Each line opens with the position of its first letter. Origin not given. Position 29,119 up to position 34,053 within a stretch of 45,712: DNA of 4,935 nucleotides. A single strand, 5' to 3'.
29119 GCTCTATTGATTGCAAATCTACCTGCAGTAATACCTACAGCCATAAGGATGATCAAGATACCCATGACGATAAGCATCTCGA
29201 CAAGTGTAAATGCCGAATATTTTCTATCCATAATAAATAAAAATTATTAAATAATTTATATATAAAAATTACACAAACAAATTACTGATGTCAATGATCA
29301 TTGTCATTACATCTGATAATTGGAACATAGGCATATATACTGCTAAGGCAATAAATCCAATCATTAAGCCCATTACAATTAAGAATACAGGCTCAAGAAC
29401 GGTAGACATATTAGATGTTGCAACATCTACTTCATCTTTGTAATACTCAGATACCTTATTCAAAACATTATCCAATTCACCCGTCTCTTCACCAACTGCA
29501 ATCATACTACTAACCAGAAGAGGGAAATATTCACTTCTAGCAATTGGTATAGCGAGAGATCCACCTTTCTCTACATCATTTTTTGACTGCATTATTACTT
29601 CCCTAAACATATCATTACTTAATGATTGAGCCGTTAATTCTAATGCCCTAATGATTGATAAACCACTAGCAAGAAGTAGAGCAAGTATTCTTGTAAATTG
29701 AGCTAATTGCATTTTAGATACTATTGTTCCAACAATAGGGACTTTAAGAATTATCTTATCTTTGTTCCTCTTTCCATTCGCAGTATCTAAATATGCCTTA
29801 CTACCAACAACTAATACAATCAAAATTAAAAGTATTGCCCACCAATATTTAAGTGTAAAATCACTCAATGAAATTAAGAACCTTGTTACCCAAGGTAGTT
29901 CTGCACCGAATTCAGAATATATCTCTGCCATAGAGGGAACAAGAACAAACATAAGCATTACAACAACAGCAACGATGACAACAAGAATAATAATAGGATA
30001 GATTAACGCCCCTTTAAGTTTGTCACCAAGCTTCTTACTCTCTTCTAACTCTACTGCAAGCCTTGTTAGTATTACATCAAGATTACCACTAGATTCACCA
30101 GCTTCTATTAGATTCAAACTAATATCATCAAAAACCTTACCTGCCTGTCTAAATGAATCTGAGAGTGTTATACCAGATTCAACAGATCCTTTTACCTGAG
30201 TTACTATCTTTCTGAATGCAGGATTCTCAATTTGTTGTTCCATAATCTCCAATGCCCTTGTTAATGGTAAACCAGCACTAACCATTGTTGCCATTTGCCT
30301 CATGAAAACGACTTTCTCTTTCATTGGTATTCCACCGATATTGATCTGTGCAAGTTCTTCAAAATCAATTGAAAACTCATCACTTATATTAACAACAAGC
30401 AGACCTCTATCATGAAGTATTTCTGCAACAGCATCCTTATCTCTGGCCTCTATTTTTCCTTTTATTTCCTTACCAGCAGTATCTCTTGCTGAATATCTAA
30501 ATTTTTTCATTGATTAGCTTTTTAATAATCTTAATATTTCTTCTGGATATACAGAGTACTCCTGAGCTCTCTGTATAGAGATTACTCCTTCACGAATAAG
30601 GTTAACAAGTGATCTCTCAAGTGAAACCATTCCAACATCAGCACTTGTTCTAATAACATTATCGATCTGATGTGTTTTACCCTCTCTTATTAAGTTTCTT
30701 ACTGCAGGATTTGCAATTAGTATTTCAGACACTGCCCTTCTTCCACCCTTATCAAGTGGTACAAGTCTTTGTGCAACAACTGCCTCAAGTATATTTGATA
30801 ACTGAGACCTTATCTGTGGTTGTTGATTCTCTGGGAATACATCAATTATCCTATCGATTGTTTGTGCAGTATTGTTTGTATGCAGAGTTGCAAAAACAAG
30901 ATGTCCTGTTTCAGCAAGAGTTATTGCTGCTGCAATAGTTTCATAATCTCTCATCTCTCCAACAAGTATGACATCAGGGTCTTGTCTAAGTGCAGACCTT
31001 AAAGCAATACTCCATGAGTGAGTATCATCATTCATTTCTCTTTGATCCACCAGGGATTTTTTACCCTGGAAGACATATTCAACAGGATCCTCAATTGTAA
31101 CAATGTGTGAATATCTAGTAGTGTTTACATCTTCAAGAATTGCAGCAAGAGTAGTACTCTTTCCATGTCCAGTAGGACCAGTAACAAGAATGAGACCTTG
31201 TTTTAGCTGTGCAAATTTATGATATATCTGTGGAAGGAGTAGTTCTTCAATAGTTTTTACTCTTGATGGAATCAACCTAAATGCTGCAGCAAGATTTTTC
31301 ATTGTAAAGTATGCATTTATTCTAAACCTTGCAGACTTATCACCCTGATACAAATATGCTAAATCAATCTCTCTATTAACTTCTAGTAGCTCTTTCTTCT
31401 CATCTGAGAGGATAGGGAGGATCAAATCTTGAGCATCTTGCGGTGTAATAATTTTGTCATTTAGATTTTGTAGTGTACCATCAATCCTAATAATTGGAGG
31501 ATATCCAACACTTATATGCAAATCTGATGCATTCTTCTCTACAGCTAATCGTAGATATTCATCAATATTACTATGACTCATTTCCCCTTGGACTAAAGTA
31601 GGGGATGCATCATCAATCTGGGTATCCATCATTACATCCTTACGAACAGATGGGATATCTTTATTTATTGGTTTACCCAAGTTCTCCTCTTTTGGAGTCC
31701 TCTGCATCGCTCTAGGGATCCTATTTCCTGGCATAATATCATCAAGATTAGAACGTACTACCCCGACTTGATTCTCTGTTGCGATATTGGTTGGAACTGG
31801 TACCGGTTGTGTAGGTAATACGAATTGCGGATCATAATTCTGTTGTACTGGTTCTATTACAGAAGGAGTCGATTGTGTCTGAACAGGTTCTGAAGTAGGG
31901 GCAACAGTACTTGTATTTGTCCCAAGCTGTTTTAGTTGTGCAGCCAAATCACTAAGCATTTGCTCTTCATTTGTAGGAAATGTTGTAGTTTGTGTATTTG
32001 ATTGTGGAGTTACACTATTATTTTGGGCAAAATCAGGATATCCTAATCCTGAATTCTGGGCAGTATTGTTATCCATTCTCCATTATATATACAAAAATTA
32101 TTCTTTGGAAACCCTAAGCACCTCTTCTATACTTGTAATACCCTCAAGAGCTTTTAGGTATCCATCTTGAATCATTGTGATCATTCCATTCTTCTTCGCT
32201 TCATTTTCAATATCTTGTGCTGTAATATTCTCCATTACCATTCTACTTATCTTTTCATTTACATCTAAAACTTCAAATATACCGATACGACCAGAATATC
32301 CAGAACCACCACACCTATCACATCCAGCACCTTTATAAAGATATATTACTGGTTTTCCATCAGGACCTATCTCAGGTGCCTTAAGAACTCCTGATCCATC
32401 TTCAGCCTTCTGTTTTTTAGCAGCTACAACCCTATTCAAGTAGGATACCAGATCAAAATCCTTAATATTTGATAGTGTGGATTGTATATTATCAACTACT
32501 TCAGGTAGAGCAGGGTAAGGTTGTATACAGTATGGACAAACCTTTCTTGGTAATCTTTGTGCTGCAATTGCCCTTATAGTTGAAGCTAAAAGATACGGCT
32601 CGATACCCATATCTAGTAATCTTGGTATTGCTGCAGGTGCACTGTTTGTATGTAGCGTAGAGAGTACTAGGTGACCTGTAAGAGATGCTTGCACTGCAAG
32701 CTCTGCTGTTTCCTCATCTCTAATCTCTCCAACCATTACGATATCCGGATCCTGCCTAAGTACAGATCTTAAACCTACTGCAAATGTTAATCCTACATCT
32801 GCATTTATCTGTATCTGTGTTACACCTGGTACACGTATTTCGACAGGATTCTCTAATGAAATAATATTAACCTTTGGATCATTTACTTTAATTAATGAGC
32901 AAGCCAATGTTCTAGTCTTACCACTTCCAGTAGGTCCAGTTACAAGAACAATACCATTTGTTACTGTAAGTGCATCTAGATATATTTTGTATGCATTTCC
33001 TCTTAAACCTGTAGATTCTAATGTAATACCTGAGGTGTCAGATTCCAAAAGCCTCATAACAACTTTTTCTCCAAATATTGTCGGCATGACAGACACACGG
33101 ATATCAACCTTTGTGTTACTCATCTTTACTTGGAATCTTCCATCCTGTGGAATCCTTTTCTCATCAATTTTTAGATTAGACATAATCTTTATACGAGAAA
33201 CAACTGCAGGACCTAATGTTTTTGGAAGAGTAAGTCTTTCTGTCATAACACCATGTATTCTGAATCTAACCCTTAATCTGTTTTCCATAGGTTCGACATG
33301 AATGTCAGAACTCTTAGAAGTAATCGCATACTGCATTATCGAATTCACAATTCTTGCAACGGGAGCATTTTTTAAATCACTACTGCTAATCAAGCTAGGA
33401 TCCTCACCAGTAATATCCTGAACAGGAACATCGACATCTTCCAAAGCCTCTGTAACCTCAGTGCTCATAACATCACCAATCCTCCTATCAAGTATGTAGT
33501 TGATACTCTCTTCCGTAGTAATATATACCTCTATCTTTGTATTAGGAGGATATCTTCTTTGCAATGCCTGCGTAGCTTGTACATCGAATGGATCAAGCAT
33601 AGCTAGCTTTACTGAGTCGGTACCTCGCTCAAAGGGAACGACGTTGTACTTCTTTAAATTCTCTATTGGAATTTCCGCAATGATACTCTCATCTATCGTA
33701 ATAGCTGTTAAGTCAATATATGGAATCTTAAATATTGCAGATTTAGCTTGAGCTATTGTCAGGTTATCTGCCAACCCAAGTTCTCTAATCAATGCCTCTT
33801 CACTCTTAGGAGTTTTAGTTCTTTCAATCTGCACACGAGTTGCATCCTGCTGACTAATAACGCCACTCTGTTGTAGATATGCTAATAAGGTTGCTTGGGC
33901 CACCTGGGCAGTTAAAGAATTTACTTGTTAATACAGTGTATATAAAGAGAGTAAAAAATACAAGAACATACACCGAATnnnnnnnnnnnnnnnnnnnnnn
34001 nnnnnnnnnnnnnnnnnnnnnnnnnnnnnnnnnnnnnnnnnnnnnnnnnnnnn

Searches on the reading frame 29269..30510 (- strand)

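Call 7: search_protein_families(library=pfam, proteins=[window:29269-30510:-], max_evalue=0.01)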
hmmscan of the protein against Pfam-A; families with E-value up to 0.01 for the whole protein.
window:29269-30510:- (413 aa): 1 family
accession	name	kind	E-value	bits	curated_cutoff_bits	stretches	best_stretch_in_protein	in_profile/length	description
PF00482.28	T2SSF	-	3.6e-62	208.3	25.2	2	69-192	1-125/125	Type II secretion system (T2SS), protein F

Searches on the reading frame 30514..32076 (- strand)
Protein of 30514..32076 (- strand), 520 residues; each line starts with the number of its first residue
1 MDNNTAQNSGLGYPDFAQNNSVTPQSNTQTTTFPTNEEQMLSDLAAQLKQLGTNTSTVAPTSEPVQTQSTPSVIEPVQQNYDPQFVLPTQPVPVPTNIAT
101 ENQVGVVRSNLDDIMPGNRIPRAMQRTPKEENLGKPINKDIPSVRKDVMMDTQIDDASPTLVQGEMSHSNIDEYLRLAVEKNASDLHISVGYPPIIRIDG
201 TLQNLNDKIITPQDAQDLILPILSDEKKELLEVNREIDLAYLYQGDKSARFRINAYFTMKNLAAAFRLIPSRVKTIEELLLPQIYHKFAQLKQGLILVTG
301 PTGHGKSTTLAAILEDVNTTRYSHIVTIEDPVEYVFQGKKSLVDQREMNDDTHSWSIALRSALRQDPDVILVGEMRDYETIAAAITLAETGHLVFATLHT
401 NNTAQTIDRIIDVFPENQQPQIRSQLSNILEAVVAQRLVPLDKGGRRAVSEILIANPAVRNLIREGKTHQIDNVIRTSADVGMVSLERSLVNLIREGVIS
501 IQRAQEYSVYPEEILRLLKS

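Call 7: search_protein_families(library=pfam, proteins=[window:30514-32076:-], max_evalue=0.01)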
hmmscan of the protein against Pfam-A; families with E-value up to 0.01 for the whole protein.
window:30514-32076:- (520 aa): 7 families
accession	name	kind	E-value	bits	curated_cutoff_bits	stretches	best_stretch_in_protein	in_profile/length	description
PF00437.27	T2SSE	-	1.1e-47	162.9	24.9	1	171-447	12-287/370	Type II/IV secretion system protein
PF13191.12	AAA_16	-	0.00015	22.7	32.6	1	290-394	21-135/167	AAA ATPase domain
PF25199.1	nSTAND_NTPase5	-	0.00071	19.9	34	1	281-331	29-79/145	Novel STAND NTPase 5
PF13401.12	AAA_22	-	0.00097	19.9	27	1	292-329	4-40/130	AAA domain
PF13476.12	AAA_23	-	0.0024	19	27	1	291-313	17-39/201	AAA domain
PF13555.12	AAA_29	-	0.0056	16.8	27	0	289-313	18-42/61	P-loop containing region of AAA domain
PF09818.15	ABC_ATPase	-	0.0075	15.8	23.2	0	291-325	77-107/283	P-loop domain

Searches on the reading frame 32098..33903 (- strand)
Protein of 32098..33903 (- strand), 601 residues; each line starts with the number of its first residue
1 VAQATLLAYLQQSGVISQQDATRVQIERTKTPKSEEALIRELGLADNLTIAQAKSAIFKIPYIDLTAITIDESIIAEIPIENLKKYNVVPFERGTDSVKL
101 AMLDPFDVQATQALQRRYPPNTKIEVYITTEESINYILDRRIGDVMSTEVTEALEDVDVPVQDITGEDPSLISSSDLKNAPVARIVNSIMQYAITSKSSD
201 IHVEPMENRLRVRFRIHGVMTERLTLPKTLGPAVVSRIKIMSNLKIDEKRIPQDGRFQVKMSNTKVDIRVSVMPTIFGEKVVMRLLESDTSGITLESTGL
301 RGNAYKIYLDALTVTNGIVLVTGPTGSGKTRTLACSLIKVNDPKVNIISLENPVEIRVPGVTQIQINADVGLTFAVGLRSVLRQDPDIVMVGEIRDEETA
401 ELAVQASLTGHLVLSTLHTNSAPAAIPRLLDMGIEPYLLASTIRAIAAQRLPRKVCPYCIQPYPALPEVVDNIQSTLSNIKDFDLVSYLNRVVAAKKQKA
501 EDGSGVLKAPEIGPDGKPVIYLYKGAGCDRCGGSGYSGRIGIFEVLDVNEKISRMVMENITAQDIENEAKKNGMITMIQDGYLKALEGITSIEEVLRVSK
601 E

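Call 7: search_protein_families(library=pfam, proteins=[window:32098-33903:-], max_evalue=0.01)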
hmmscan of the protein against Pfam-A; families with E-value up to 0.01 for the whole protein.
window:32098-33903:- (601 aa): 5 families
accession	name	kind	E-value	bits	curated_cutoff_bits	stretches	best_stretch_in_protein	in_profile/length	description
PF00437.27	T2SSE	-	2e-123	412.2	24.9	1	178-597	4-370/370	Type II/IV secretion system protein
PF05157.20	MshEN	-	2.2e-14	53.7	23.1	1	58-141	1-83/90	MshEN domain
PF20720.3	nSTAND3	-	0.005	17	27.2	1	304-356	6-57/155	Novel STAND NTPase 3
PF13191.12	AAA_16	-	0.0089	17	32.6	0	316-344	24-52/167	AAA ATPase domain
PF13401.12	AAA_22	-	0.0092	16.7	27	0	315-343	4-34/130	AAA domain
